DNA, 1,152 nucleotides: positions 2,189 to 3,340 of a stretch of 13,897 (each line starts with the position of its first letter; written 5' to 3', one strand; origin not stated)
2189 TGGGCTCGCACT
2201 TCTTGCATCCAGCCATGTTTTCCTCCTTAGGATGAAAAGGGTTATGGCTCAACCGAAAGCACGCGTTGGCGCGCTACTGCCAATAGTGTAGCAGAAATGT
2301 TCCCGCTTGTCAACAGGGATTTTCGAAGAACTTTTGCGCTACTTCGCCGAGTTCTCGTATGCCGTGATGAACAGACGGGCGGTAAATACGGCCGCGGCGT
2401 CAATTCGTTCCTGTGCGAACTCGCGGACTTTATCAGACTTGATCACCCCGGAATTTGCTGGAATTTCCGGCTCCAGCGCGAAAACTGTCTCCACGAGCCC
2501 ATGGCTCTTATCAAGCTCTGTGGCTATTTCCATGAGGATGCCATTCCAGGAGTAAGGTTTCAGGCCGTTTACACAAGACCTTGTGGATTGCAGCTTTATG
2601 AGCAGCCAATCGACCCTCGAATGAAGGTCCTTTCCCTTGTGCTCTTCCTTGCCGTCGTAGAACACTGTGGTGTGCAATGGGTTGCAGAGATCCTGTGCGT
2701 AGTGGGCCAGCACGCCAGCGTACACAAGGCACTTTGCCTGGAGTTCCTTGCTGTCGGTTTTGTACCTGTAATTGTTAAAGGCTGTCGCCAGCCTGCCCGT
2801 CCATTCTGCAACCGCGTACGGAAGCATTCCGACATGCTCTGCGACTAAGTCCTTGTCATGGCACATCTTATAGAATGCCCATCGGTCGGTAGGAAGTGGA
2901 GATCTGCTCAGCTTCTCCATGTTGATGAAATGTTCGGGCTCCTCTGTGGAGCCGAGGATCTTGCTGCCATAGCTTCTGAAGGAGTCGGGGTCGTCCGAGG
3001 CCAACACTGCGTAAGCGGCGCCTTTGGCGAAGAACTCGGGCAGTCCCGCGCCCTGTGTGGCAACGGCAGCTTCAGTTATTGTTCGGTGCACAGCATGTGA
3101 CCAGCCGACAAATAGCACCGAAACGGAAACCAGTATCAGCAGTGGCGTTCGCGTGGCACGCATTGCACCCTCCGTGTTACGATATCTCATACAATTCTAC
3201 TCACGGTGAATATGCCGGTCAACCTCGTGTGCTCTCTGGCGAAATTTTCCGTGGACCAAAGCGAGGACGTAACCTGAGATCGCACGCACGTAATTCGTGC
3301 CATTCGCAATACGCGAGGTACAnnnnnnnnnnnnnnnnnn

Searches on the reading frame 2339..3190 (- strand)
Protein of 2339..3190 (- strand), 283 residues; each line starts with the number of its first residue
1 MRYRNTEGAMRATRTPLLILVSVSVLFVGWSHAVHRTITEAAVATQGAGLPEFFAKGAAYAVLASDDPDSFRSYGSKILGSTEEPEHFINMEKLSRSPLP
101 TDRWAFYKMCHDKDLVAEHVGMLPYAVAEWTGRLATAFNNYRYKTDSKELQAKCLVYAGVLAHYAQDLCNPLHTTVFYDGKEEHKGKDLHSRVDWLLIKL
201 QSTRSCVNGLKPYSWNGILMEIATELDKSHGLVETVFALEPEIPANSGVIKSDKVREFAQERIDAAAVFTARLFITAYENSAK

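Call 8: search_protein_families(library=pfam, proteins=[window:2339-3190:-], max_evalue=0.001)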
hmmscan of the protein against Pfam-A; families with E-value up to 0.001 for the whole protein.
window:2339-3190:- (283 aa): 0 families

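Call 13: find_homologous_proteins(query=window:2339-3190:-, max_evalue=1e-10)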
Query window:2339-3190:- (283 aa): 265 proteins with E <= 1e-10 among 1646 candidates; the best 120 are listed.
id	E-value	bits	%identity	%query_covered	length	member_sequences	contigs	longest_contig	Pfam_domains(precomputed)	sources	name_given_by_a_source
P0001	2.9e-182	622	100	97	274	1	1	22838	-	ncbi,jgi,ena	ncbi:MAG: hypothetical protein WC712_06525 [Candidatus Brocadiia bacterium]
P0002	2.5e-57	212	42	96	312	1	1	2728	-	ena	-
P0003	8.0e-57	211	44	89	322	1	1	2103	-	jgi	jgi:hypothetical protein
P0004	1.2e-56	210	42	90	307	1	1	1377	-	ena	-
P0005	2.5e-55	206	42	93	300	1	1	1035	-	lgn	-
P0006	2.9e-55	206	42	96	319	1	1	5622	-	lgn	-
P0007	1.8e-54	203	42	90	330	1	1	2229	-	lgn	-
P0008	3.3e-54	202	40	94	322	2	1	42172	-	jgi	-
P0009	5.5e-54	201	41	88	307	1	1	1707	-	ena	-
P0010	1.5e-53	200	41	96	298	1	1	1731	-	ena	-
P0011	1.7e-53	200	42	96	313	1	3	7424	-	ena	-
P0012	1.7e-52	196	40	95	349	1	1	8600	-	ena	-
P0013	5.6e-52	195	40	94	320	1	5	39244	-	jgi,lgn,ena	-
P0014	5.8e-52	195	41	92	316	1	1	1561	-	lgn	-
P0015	1.4e-51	193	42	94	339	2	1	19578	-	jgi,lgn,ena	-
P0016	1.4e-51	193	41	90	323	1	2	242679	-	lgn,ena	-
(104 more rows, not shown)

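Call 73: find_encoding_contigs(protein=P0008, flank=2500, max_places=2)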
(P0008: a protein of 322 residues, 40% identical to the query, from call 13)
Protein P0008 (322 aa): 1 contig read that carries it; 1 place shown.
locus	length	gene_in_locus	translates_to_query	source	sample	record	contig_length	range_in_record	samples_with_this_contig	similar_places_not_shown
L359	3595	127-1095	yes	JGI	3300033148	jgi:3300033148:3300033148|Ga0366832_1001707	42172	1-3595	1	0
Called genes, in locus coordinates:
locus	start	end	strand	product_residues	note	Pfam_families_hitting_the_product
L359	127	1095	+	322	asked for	-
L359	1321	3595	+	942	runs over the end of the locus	PF18998:Flg_new_2, PF16656:Pur_ac_phosph_N (weak), PF18998:Flg_new_2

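Call 74: find_encoding_contigs(protein=P0013, flank=2500, max_places=2)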
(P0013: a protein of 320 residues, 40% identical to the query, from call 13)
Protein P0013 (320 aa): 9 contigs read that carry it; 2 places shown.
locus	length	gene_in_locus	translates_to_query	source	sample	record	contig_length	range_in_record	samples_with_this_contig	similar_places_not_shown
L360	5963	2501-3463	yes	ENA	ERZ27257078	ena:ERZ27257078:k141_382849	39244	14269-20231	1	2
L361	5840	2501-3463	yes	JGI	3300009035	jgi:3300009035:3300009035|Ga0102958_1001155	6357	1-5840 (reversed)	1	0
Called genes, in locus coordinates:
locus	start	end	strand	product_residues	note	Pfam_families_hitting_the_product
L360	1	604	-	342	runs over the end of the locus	PF01118:Semialdhyde_dh, PF22698:Semialdhyde_dhC_1, PF02774:Semialdhyde_dhC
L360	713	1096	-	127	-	PF05635:23S_rRNA_IVP, PF22296:bAvd (weak)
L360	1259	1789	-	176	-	PF00380:Ribosomal_S9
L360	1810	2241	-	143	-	PF00572:Ribosomal_L13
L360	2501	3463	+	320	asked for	-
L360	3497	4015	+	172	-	PF00156:Pribosyltran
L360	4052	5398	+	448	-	PF01547:SBP_bac_1, PF13531:SBP_bac_11, PF13416:SBP_bac_8, PF13343:SBP_bac_6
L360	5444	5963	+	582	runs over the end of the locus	PF00528:BPD_transp_1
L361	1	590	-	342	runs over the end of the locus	PF01118:Semialdhyde_dh, PF22698:Semialdhyde_dhC_1, PF02774:Semialdhyde_dhC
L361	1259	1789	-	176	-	PF00380:Ribosomal_S9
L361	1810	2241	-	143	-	PF00572:Ribosomal_L13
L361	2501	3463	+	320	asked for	-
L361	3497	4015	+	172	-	PF00156:Pribosyltran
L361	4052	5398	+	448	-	PF01547:SBP_bac_1, PF13531:SBP_bac_11, PF13416:SBP_bac_8, PF13343:SBP_bac_6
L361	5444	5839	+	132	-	?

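Call 75: find_encoding_contigs(protein=P0016, flank=2500, max_places=2)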
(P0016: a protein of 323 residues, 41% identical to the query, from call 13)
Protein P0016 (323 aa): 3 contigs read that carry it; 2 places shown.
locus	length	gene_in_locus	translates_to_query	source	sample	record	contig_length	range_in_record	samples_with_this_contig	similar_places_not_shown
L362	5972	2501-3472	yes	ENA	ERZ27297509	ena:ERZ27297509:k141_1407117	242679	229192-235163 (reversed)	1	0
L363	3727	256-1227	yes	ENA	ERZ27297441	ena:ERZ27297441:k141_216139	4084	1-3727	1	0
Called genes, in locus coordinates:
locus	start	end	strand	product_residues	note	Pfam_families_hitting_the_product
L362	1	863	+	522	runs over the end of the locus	PF18733:HEPN_LA2681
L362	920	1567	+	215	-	-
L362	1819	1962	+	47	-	-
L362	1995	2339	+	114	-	-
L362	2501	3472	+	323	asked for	-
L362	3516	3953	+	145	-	-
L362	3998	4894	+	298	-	PF10727:Rossmann-like, PF03807:F420_oxidored, PF10728:DUF2520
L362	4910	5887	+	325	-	PF00763:THF_DHG_CYH, PF02882:THF_DHG_CYH_C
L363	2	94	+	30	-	?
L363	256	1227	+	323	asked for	-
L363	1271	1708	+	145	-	-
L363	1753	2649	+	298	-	PF10727:Rossmann-like, PF03807:F420_oxidored, PF10728:DUF2520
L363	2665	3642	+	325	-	PF00763:THF_DHG_CYH, PF02882:THF_DHG_CYH_C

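Call 76: find_encoding_contigs(protein=P0006, flank=2500, max_places=2)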
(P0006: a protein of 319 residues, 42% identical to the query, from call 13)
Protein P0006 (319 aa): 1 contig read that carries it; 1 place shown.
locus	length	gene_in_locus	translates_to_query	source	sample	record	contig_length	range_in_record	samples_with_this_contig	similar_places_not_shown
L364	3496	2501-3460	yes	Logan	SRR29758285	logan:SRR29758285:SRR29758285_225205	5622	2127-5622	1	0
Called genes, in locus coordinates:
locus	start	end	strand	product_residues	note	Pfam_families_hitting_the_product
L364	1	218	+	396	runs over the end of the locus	PF01370:Epimerase (faint), PF02719:Polysacc_synt_2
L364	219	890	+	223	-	PF02397:Bac_transf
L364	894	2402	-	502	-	PF00953:Glycos_transf_4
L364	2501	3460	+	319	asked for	-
